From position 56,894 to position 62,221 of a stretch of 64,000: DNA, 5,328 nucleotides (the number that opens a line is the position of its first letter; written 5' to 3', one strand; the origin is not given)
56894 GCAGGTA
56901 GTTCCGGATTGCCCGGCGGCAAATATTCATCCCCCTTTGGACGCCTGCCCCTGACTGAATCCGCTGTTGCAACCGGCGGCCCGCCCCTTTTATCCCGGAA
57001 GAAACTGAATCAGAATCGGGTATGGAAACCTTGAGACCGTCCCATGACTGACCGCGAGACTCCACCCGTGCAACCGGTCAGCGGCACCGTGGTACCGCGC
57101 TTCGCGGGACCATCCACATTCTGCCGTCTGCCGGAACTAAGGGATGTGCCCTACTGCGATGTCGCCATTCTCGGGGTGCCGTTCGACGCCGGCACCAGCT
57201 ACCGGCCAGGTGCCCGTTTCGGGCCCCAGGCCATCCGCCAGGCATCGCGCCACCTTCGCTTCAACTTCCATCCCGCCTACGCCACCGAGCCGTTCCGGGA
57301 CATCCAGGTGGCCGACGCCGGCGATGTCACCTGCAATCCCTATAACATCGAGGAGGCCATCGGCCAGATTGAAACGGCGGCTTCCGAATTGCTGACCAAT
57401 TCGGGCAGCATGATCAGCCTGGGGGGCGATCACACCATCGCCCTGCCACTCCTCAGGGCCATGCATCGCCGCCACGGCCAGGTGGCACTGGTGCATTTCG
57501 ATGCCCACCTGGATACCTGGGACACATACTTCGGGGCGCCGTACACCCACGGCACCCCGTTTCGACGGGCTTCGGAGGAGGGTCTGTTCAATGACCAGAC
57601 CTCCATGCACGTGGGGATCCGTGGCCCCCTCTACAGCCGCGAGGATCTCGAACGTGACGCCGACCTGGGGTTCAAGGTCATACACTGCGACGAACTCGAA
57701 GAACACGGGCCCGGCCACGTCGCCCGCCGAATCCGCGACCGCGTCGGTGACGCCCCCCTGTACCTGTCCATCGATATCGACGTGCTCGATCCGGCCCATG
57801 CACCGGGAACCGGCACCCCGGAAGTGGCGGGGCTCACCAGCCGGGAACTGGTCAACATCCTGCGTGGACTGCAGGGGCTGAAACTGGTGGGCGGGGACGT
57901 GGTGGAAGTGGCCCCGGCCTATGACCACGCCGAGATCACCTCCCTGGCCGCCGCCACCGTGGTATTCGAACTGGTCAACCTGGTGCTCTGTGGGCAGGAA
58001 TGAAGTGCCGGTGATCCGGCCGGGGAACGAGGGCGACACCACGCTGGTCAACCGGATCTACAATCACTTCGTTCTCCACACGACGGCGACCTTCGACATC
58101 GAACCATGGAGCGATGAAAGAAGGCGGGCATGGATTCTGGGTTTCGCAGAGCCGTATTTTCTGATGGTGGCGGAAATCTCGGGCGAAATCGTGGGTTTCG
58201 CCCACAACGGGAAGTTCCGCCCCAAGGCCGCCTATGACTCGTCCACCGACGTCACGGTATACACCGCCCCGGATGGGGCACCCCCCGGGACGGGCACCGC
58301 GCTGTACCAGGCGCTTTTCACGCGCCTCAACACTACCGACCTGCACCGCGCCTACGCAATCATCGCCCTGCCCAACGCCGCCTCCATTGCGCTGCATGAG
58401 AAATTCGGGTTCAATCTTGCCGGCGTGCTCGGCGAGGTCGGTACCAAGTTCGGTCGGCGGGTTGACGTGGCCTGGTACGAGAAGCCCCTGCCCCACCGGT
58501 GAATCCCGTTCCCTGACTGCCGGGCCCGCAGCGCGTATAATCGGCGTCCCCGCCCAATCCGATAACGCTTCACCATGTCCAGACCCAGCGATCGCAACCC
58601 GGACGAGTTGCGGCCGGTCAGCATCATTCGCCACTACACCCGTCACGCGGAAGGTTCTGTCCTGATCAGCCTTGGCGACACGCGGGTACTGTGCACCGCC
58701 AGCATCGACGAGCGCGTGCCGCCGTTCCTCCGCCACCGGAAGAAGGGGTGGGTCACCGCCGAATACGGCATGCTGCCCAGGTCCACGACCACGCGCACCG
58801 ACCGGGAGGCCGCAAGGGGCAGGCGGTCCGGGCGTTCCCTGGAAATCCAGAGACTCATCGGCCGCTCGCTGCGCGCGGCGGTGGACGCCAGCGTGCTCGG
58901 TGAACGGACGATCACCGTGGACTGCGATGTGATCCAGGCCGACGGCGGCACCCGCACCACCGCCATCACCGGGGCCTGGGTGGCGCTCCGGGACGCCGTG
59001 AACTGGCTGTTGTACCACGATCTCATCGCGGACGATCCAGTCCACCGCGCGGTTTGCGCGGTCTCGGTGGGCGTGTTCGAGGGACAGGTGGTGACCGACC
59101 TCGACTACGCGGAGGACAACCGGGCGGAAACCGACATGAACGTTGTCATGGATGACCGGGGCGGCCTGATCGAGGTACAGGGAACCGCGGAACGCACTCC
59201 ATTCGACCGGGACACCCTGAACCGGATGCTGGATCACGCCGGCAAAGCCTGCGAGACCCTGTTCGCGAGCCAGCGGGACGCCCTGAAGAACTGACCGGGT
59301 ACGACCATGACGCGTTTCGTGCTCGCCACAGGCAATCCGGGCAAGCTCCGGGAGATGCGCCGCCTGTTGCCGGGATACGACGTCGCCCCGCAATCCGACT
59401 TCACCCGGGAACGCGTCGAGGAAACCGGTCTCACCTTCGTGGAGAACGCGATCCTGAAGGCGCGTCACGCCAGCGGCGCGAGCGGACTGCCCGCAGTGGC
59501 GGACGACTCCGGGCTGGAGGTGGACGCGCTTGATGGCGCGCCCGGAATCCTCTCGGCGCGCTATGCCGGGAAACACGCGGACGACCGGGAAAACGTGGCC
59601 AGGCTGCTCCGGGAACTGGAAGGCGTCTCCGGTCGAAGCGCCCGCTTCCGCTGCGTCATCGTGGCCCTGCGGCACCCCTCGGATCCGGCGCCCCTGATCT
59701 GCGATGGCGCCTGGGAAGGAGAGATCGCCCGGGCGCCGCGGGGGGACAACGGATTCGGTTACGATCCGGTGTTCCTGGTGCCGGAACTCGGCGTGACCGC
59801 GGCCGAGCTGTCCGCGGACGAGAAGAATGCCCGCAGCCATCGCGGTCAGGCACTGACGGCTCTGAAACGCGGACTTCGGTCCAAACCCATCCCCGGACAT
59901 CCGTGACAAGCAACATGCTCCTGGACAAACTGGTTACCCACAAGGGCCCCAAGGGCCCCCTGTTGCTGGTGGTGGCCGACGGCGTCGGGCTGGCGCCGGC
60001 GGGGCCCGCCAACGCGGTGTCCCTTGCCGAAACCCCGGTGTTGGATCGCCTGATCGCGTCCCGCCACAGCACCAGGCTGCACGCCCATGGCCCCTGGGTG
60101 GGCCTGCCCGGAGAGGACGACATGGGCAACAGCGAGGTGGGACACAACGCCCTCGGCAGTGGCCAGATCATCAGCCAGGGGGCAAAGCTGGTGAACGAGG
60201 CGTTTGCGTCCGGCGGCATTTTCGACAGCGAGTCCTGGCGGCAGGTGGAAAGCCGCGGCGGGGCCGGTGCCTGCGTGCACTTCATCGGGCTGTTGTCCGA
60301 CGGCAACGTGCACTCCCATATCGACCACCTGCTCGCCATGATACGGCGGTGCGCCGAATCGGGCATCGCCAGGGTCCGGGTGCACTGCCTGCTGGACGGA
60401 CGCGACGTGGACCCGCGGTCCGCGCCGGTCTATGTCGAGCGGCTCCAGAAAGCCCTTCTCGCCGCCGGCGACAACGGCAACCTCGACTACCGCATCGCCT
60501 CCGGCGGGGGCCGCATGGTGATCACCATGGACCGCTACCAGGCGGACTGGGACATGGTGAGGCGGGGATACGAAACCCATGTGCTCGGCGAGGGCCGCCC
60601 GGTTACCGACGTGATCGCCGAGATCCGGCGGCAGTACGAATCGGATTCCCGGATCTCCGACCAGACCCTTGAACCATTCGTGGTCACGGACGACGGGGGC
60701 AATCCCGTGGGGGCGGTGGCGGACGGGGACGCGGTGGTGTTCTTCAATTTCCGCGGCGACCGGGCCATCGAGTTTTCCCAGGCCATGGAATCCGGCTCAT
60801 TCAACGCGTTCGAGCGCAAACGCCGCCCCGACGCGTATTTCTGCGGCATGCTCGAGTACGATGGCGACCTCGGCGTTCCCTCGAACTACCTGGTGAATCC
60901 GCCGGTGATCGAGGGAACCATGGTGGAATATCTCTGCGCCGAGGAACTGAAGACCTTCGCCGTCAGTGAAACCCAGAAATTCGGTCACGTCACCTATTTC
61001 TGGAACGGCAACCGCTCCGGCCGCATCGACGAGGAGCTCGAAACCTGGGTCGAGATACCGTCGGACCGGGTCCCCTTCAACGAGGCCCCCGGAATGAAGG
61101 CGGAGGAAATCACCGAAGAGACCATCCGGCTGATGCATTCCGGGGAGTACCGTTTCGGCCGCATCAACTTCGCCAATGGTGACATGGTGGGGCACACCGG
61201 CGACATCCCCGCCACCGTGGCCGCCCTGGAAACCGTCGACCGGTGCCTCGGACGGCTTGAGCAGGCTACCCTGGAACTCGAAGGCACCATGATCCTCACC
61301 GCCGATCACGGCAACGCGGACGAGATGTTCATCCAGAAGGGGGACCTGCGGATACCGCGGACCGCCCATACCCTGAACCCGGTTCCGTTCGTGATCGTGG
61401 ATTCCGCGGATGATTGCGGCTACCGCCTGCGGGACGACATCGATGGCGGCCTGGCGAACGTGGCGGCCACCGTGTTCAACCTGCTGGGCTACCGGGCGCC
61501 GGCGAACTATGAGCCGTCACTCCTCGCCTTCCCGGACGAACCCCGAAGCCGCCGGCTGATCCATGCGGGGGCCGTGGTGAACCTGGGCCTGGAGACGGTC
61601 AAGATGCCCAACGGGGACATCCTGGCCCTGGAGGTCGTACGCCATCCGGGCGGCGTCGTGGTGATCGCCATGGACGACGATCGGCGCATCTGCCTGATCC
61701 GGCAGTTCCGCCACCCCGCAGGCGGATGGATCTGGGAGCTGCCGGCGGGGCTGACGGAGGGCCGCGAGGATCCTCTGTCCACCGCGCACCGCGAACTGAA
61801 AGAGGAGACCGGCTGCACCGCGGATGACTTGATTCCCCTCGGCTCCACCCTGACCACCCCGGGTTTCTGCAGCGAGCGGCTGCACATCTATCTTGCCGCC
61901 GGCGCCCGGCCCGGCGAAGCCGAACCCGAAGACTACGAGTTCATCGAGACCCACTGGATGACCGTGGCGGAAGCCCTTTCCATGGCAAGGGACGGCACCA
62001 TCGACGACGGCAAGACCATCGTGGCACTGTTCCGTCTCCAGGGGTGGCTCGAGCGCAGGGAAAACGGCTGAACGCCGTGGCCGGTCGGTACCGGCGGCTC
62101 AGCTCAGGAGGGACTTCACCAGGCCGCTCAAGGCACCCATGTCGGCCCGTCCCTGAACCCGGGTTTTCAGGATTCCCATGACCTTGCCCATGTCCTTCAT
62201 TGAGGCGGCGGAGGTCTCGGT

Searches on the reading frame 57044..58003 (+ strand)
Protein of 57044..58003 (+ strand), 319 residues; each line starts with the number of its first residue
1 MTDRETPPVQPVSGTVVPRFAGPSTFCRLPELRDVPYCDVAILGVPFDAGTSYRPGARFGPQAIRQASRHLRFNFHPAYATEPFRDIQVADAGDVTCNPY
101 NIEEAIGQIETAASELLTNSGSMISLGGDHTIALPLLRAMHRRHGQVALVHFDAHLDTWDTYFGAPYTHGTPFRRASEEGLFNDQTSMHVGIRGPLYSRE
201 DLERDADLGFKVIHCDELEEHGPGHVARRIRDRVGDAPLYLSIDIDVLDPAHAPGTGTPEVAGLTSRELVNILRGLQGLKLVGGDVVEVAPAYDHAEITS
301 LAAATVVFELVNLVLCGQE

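Call 33: search_protein_families(library=pfam, proteins=[window:57044-58003:+], max_evalue=0.001)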
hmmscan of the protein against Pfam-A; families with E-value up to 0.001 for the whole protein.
window:57044-58003:+ (319 aa): 1 family
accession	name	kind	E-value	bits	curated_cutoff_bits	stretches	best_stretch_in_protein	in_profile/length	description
PF00491.26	Arginase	-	1.7e-99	333.3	22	1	39-310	2-277/280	Arginase family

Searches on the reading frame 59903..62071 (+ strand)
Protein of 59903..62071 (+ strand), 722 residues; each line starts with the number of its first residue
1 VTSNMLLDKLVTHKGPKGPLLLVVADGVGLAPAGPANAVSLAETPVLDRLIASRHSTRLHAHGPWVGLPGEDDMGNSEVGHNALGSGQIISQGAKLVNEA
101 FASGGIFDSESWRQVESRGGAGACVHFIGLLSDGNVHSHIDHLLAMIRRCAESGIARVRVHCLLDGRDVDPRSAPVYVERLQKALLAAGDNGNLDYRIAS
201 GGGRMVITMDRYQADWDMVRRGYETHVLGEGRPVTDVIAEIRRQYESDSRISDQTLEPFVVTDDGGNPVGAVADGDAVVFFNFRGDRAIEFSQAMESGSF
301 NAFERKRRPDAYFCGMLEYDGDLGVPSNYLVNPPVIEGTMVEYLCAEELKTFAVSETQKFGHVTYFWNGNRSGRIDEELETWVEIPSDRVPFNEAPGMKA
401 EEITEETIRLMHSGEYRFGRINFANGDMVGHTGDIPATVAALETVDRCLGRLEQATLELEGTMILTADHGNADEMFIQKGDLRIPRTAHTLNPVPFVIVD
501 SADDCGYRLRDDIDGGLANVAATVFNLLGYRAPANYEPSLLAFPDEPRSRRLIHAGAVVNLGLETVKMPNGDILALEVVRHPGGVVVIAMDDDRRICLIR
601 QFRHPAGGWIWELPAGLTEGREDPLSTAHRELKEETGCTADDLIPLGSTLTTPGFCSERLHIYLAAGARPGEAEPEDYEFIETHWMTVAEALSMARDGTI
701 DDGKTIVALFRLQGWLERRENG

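Call 33: search_protein_families(library=pfam, proteins=[window:59903-62071:+], max_evalue=0.001)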
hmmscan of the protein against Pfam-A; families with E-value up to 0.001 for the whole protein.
window:59903-62071:+ (722 aa): 4 families
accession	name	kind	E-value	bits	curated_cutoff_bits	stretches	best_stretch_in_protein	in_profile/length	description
PF01676.23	Metalloenzyme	-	9.2e-65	219.1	24.3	1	19-530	2-250/252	Metalloenzyme superfamily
PF06415.18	iPGM_N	-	4.9e-60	203.2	27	1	97-320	1-216/217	BPG-independent PGAM N-terminus (iPGM_N)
PF00293.34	NUDIX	-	5.5e-19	68.9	21.1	1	582-702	3-127/134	NUDIX domain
PF01663.27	Phosphodiest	-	0.00041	20.5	23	1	398-474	157-224/342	Type I phosphodiesterase / nucleotide pyrophosphatase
